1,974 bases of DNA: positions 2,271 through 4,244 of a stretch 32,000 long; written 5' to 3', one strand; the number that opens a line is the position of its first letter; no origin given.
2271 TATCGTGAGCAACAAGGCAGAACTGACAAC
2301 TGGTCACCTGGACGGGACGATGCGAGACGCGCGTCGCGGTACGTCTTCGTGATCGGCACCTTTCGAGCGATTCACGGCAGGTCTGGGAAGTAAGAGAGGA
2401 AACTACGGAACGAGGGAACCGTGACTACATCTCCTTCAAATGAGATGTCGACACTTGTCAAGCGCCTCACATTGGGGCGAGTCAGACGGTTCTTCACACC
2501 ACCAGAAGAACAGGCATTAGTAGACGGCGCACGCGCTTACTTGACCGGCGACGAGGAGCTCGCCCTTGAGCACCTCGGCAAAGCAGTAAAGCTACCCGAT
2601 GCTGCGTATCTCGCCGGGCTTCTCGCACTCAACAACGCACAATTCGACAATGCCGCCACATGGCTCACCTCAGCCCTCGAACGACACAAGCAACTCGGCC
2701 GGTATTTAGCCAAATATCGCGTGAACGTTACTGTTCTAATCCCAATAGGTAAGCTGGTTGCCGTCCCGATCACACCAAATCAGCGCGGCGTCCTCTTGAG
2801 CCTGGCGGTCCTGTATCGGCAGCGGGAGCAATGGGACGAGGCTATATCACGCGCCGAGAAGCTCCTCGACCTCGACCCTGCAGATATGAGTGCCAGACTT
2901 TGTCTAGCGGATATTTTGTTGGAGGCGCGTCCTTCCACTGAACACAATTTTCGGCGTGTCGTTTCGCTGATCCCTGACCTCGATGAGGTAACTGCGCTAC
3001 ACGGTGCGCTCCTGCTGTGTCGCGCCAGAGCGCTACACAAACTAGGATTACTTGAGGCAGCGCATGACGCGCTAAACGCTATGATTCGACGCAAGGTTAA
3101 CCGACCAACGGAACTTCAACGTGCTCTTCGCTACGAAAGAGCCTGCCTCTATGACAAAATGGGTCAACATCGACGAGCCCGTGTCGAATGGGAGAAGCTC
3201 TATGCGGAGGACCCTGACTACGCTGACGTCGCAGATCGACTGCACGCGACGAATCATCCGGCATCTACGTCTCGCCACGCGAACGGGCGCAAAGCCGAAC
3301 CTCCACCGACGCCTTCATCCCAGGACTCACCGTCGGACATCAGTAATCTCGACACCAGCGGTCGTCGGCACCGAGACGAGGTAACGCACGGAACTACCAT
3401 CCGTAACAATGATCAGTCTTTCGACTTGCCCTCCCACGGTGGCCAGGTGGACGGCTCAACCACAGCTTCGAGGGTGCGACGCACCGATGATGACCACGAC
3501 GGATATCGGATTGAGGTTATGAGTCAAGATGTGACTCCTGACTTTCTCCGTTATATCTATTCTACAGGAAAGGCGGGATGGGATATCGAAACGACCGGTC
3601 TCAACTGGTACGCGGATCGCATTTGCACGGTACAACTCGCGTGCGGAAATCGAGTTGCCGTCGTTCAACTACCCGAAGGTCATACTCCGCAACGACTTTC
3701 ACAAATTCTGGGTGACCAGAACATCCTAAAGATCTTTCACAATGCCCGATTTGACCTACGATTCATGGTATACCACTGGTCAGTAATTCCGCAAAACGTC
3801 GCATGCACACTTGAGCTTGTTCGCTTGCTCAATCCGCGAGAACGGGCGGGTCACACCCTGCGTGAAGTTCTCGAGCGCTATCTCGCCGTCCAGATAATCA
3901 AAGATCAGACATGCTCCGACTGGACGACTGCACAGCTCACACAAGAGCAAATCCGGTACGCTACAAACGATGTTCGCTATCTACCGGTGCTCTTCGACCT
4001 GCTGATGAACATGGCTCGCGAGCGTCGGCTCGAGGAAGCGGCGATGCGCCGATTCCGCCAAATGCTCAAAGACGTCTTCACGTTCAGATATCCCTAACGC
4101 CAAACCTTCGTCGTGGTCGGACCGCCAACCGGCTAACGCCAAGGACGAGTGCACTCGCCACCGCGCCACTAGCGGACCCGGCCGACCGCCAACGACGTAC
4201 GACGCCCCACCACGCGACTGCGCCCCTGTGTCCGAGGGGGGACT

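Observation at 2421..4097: Unusual single-polypeptide fusion of a TPR-like domain to a complete DEDDy 3'-5' exonuclease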

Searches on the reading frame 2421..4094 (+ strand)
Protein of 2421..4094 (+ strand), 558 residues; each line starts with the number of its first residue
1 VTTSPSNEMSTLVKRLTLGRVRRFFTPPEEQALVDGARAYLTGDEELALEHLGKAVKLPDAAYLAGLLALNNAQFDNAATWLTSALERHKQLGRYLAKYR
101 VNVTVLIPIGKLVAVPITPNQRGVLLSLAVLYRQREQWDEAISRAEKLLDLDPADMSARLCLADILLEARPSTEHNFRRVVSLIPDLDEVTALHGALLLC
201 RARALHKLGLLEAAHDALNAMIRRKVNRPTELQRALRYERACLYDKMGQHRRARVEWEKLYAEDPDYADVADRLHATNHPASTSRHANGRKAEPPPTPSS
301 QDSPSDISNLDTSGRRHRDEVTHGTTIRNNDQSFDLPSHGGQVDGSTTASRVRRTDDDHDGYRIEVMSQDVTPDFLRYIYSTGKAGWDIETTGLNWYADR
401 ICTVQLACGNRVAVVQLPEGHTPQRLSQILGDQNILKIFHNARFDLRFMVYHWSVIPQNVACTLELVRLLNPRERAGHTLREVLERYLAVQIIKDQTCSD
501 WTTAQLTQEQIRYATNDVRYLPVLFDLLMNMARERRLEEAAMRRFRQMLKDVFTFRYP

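Call 3: search_protein_families(library=pfam, proteins=[window:2421-4094:+], max_evalue=1)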
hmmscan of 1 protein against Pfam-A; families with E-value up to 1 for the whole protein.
window:2421-4094:+ (558 aa): 19 families
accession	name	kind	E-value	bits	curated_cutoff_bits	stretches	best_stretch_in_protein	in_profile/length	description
PF01612.26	DNA_pol_A_exo1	-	1.2e-26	94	23.6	1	377-531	15-171/173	3'-5' exonuclease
PF07719.23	TPR_2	-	1.1e-07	31.9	27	2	125-154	4-33/34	Tetratricopeptide repeat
PF13432.12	TPR_16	-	5.2e-05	24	32.7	1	128-169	3-44/65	Tetratricopeptide repeat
PF13428.12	TPR_14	-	7.4e-05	23.5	23.5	1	124-165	3-44/44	Tetratricopeptide repeat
PF13174.12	TPR_6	-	8.7e-05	23.4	26.3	1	125-153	3-31/33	Tetratricopeptide repeat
PF13176.12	TPR_7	-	0.00022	21.5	27.9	1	125-153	2-30/36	Tetratricopeptide repeat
PF24575.1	TPR_Slam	-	0.00052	20.8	35.2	1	124-170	49-95/104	Surface lipoprotein assembly modifier, N-terminal TPR repeats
PF13181.12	TPR_8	-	0.00061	20.2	25.7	0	237-266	4-33/34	Tetratricopeptide repeat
PF13482.12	RNase_H_2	-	0.00063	20.2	22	1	388-492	4-117/165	RNase_H superfamily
PF13414.12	TPR_11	-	0.0008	19.5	26.8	1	132-167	4-39/42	TPR repeat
PF12895.13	ANAPC3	-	0.00085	20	27.2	0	126-168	27-68/82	Anaphase-promoting complex, cyclosome, subunit 3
PF13431.12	TPR_17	-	0.0011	19.5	24.4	0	146-168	3-25/34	Tetratricopeptide repeat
PF14559.12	TPR_19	-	0.0042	17.8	25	1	134-169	3-38/68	Tetratricopeptide repeat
PF07219.19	HemY_N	-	0.029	14.9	31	1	30-74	60-104/107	HemY protein N-terminus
PF00515.34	TPR_1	-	0.034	14.4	27.8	0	125-153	4-32/34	Tetratricopeptide repeat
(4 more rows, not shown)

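Call 4: search_protein_families(library=padloc, proteins=[window:2421-4094:+], max_evalue=1)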
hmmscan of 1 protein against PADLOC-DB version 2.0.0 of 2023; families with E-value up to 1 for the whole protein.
window:2421-4094:+ (558 aa): 2 families
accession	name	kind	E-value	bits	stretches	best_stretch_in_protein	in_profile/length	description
PDLC02501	BrxHI|BrxHII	-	2.6e-14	50.3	1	383-526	776-916/925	BrxHI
PDLC01247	DEDDh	-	4.4e-08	31.9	2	436-487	73-119/139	"CAS-I,CAS-II,CAS-III,CAS-IV,CAS-V,CAS-VI; associated"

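Call 5: search_protein_families(library=ncbifam, proteins=[window:2421-4094:+], max_evalue=1)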
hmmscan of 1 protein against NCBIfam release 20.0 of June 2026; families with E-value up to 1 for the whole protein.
window:2421-4094:+ (558 aa): 20 families
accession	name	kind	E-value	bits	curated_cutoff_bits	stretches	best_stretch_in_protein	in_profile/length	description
NF011539.0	PRK14975.1-3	equivalog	4.9e-22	78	640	1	355-542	40-230/628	bifunctional 3'-5' exonuclease/DNA polymerase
NF011540.0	PRK14975.1-4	equivalog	4.3e-17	61.8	601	1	388-536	28-168/576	bifunctional 3'-5' exonuclease/DNA polymerase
TIGR01388.1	rnd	equivalog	5e-17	62.2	298.95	1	400-537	36-172/363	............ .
NF008089.0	PRK10829.1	equivalog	9.7e-12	44.6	516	1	392-548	32-186/375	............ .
NF052415.1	T3SS_chap_SctY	equivalog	2.1e-09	37.9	70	1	118-222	2-104/106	type III secretion apparatus assembly chaperone SctY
NF004397.1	PRK05755.1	equivalog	1.3e-07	30.6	720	1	291-533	286-478/889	DNA polymerase I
NF047558.1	TPR_END_plus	domain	3.6e-05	23.6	32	1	237-271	2-36/56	TPR end-of-group domain-containing protein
TIGR02917.1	PEP_TPR_lipo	equivalog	4.3e-05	21.6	312.2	1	116-270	493-637/899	XrtA/PEP-CTERM system TPR-repeat protein PrsT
NF008391.2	PRK11189.1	equivalog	0.00022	20.8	250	1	233-270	64-101/297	lipoprotein NlpI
NF040959.1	MamA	equivalog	0.00025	20.6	200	1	119-168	68-117/204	magnetosome protein MamA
TIGR02521.1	type_IV_pilW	equivalog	0.00072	19.2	154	1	126-268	35-169/234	type IV pilus biogenesis/stability protein PilW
TIGR03922.1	T7SS_EccA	equivalog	0.0025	16.5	466.65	1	89-286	39-234/557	type VII secretion AAA-ATPase EccA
TIGR03939.1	PGA_TPR_OMP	equivalog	0.0041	15.4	366.65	1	124-171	88-135/800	poly-beta-1,6 N-acetyl-D-glucosamine export porin PgaA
NF047507.1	TPR_BatC_Lepto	exception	0.025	14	175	1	201-286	64-149/214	TPR repeat-containing protein BatC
NF047371.1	FlcA_CTERM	equivalog_domain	0.033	12.6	300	1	62-169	125-202/646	periplasmic flagellar collar protein FlcA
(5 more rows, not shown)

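Call 7: find_homologous_proteins(query=window:2421-4094:+)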
Query window:2421-4094:+ (558 aa): 19 proteins with E <= 0.001 among 8000 candidates.
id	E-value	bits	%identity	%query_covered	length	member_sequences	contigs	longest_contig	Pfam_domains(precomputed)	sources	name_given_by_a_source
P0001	0.0e+0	1191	96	99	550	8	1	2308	PF01612.27,PF07719.24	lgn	-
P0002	6.7e-68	248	50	47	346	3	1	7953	PF14559.13,PF21545.4,PF13424.13,PF13432.13,PF14020.12,PF13428.13,PF13181.13,PF07719.24,PF13174.13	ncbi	ncbi:MAG: DUF4236 domain-containing protein [Thermodesulforhabdaceae bacterium]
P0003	4.1e-67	245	49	47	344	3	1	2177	PF14559.13,PF24575.2,PF13371.13,PF21545.4,PF14020.12,PF13428.13,PF13181.13,PF07719.24,PF13174.13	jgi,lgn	-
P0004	6.0e-64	235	48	47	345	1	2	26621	PF14559.13,PF13371.13,PF13432.13,PF14020.12,PF13428.13,PF13181.13,PF07719.24,PF13174.13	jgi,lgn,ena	-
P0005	5.2e-63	232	47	47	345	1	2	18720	PF14559.13,PF13432.13,PF14020.12,PF13428.13,PF07719.24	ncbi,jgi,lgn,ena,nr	ncbi:MAG TPA: DUF4236 domain-containing protein [Planctomycetes bacterium]|nr:DUF4236 domain-contain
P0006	1.1e-61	227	46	47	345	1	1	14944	PF14559.13,PF13432.13,PF14020.12,PF13428.13,PF07719.24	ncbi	-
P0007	9.1e-60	221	43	49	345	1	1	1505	PF14559.13,PF13371.13,PF13432.13,PF14020.12,PF13428.13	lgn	-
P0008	3.6e-59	219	48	47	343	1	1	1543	PF14559.13,PF21545.4,PF13432.13,PF14020.12,PF13428.13,PF07719.24,PF13174.13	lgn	-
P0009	1.9e-58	217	43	47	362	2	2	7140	PF14559.13,PF24575.2,PF21545.4,PF13432.13,PF14020.12,PF13428.13,PF07719.24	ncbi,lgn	-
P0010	3.1e-58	216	45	46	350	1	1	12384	PF14020.12,PF13428.13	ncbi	-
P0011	8.5e-57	211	44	47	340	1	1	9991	PF14020.12,PF13428.13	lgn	-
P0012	1.6e-55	207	44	44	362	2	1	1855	PF14020.12,PF13428.13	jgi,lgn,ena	-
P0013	5.4e-55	205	46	48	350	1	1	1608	PF13432.13,PF14020.12,PF13428.13,PF13174.13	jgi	-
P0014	1.6e-53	200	42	46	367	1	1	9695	PF24575.2,PF13432.13,PF14020.12,PF13428.13,PF13181.13,PF07719.24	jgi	jgi:tetratricopeptide (TPR) repeat protein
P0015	1.0e-45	175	42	49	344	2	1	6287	PF14020.12,PF13428.13,PF13174.13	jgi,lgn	-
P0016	6.9e-44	169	42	47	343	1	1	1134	PF21545.4,PF14020.12,PF13428.13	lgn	-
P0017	6.9e-43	165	41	47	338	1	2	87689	PF14020.12,PF13428.13,PF07719.24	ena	-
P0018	1.0e-40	158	41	48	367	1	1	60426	PF14020.12,PF13428.13,PF13174.13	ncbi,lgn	-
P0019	7.7e-40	155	39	48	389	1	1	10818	PF14020.12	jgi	-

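Call 8: search_solved_structures(query=window:2421-4094:+, max_evalue=0.01, show_alignments=2)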
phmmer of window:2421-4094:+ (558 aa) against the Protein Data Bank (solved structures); distinct sequences matched with E-value up to 0.01: 37.
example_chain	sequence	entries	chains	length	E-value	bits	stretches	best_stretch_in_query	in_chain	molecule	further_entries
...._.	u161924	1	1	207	1.1e-38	136.5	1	364-537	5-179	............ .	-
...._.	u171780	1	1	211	2.5e-37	132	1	364-542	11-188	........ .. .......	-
7mpl_A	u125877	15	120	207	1.8e-24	89.6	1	384-543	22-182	NanoRNase C | 3'-5' exonuclease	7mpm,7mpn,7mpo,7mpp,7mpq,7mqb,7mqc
9f7d_A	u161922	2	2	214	7.5e-24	87.5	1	365-544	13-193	diDNase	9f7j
7mpr_A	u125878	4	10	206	8e-24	87.5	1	382-540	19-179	NanoRNase C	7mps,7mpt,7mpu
9qth_A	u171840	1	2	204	1.2e-22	83.6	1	387-539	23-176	Inquilinus NrnC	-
9rtc_A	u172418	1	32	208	2.4e-21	79.3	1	365-543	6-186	nanoRNase C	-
5zo3_A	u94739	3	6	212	8.8e-19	70.8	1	383-540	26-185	Putative 3'-5' exonuclease family protein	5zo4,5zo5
7sxl_A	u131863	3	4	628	2.3e-12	49.7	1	354-532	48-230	Plastid replication-repair enzyme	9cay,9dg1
9bps_A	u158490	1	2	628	2.3e-12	49.7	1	354-532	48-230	Plastid replication-repair enzyme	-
7sxq_A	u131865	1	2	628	2.3e-12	49.7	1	354-532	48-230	Apicoplast DNA polymerase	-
5dku_A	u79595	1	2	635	2.3e-12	49.6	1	354-532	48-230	Prex DNA polymerase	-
9qsc_A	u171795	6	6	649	2.4e-12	49.6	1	354-532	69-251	Plastid replication-repair enzyme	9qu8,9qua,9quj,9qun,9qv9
5dkt_A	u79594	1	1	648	2.4e-12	49.6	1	354-532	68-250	Prex DNA polymerase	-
3saf_A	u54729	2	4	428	8.8e-08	34.5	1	402-529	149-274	Exosome component 10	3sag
1yt3_A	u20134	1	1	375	2.5e-07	33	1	388-531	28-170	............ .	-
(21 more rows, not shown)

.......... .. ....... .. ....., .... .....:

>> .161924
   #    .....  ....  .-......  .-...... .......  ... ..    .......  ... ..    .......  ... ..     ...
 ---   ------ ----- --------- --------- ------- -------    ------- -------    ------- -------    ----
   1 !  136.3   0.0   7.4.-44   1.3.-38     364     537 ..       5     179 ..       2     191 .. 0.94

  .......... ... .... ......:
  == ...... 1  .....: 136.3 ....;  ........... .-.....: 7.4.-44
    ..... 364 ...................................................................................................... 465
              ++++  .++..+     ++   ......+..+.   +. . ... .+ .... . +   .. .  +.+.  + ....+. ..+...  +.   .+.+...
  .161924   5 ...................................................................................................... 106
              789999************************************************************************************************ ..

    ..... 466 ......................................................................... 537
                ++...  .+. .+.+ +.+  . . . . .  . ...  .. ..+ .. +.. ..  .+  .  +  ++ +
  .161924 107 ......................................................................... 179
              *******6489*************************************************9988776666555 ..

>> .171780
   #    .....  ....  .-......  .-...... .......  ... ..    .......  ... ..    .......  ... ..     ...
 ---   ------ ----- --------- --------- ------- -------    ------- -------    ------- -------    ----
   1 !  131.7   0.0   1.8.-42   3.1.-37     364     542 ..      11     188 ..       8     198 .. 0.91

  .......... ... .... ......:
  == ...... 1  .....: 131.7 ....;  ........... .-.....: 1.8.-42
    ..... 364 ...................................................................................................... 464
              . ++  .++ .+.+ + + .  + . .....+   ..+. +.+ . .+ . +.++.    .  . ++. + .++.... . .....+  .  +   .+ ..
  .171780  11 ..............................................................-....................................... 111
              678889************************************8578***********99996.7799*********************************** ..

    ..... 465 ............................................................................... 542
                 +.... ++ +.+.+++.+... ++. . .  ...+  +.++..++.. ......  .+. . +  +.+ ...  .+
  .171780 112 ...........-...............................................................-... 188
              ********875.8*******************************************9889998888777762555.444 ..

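Call 9: find_encoding_contigs(protein=P0001, flank=10000)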
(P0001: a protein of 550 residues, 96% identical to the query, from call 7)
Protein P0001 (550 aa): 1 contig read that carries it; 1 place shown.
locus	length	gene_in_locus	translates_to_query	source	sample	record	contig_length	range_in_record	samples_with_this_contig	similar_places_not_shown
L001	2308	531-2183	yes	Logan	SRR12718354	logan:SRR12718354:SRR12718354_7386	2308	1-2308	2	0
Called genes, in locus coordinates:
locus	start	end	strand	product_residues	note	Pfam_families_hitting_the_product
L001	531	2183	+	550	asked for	PF07719:TPR_2 (faint), PF01612:DNA_pol_A_exo1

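Call 10: find_encoding_contigs(protein=window:2421-4094:+, flank=10000)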
Protein window:2421-4094:+ (558 aa): 6 contigs read that carry it; 3 places shown.
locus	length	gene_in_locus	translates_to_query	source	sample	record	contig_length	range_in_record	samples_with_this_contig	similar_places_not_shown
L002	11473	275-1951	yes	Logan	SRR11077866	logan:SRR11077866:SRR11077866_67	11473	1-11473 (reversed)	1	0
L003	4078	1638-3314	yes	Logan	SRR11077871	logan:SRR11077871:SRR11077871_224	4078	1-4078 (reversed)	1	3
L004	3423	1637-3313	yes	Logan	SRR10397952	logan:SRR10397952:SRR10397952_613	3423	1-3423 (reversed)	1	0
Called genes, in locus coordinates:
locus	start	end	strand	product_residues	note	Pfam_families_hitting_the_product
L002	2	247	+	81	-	?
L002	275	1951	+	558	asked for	PF07719:TPR_2 (faint), PF01612:DNA_pol_A_exo1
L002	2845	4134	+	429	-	PF04389:Peptidase_M28 (weak), PF01546:Peptidase_M20, PF07687:M20_dimer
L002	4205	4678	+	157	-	-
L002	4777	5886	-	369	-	PF13538:UvrD_C_2 (weak)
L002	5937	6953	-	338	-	PF00248:Aldo_ket_red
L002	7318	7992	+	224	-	PF00300:His_Phos_1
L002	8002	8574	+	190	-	PF11290:DUF3090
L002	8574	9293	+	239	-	-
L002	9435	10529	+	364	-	PF01406:tRNA-synt_1e, PF09334:tRNA-synt_1g (faint)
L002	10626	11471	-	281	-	?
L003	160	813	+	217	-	-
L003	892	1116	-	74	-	-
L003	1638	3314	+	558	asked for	PF07719:TPR_2 (faint), PF01612:DNA_pol_A_exo1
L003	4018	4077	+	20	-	?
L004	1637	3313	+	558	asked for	PF07719:TPR_2 (faint), PF01612:DNA_pol_A_exo1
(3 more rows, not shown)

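Call 20: find_encoding_contigs(protein=P0004, flank=6000, max_places=2)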
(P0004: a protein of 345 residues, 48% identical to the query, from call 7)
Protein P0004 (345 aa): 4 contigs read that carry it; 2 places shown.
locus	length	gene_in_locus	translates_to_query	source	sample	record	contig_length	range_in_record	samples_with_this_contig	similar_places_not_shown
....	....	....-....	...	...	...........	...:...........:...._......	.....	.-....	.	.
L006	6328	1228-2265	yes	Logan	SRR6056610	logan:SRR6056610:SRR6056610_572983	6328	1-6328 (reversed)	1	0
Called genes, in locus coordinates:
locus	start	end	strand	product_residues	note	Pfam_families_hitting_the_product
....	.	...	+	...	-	?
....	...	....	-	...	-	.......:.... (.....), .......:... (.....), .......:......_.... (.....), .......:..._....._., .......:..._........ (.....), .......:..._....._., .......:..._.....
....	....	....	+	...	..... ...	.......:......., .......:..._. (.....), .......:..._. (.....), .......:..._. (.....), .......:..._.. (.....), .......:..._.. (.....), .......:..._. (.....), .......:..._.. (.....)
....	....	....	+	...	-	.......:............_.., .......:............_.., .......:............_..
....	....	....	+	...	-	-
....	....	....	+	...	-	-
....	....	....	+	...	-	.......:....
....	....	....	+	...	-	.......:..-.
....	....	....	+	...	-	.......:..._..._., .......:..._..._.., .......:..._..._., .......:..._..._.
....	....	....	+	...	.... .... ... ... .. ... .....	-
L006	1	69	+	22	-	?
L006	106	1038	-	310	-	PF01134:GIDA (faint), PF01266:DAO (faint), PF03486:HI0933_like (faint), PF07992:Pyr_redox_2, PF12831:FAD_oxidored (faint), PF13738:Pyr_redox_3, PF00070:Pyr_redox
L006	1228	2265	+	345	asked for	PF14020:DUF4236, PF07719:TPR_2 (faint), PF13174:TPR_6 (faint), PF13371:TPR_9 (faint), PF13428:TPR_14 (faint), PF13432:TPR_16 (faint), PF13181:TPR_8 (faint), PF14559:TPR_19 (faint)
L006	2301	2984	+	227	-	PF13489:Methyltransf_23, PF08241:Methyltransf_11, PF13649:Methyltransf_25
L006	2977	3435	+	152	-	-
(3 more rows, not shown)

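Call 21: find_encoding_contigs(protein=P0005, flank=6000, max_places=2)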
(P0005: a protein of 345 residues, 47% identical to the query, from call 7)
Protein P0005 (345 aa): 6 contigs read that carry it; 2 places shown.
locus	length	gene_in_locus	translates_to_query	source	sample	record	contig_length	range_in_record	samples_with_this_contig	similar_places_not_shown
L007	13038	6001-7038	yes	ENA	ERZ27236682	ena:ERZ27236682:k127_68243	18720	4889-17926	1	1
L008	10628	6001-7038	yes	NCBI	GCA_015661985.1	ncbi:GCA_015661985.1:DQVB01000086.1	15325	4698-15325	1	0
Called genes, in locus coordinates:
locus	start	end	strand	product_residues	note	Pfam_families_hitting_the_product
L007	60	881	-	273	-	-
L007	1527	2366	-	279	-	-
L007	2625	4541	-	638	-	PF00474:SSF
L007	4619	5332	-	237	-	PF12728:HTH_17, PF00359:PTS_EIIA_2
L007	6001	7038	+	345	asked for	PF14020:DUF4236, PF07719:TPR_2 (faint), PF13428:TPR_14 (faint), PF13432:TPR_16 (faint), PF14559:TPR_19 (faint)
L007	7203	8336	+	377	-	PF13088:BNR_2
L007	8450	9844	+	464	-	PF04734:Ceramidase_alk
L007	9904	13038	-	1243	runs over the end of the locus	PF17132:Glyco_hydro_106, PF02837:Glyco_hydro_2_N (faint), PF17132:Glyco_hydro_106, PF22666:Glyco_hydro_2_N2 (faint), PF17132:Glyco_hydro_106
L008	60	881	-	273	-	-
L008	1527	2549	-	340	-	PF10591:SPARC_Ca_bdg (faint), PF00036:EF-hand_1 (faint), PF00404:Dockerin_1 (faint), PF13499:EF-hand_7, PF13202:EF-hand_5 (weak), PF13499:EF-hand_7, PF13202:EF-hand_5 (weak), PF13405:EF-hand_6 (weak), +3 more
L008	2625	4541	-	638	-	PF00474:SSF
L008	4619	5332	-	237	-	PF12728:HTH_17, PF00359:PTS_EIIA_2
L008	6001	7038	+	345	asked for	PF14020:DUF4236, PF07719:TPR_2 (faint), PF13428:TPR_14 (faint), PF13432:TPR_16 (faint), PF14559:TPR_19 (faint)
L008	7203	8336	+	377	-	PF13088:BNR_2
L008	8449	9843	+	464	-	PF04734:Ceramidase_alk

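Call 22: find_encoding_contigs(protein=P0018, flank=6000, max_places=2)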
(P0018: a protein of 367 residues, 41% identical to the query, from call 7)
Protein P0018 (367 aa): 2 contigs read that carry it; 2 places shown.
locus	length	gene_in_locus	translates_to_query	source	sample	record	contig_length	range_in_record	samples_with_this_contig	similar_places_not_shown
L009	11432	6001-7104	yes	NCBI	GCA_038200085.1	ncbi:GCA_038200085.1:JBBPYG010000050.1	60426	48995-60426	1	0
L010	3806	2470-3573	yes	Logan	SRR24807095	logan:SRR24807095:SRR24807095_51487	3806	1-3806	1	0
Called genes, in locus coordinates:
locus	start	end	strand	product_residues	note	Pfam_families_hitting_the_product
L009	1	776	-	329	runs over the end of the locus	-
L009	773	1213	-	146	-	-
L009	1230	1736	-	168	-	-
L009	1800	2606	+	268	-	-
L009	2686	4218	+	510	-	PF01867:Cas_Cas1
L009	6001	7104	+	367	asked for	PF14020:DUF4236, PF13428:TPR_14 (faint), PF13174:TPR_6 (faint)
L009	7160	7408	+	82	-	-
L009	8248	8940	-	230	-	PF00520:Ion_trans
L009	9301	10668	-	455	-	-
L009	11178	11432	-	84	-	?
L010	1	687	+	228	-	?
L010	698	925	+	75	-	-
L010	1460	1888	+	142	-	-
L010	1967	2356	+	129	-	-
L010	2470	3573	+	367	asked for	PF14020:DUF4236, PF13428:TPR_14 (faint), PF13174:TPR_6 (faint)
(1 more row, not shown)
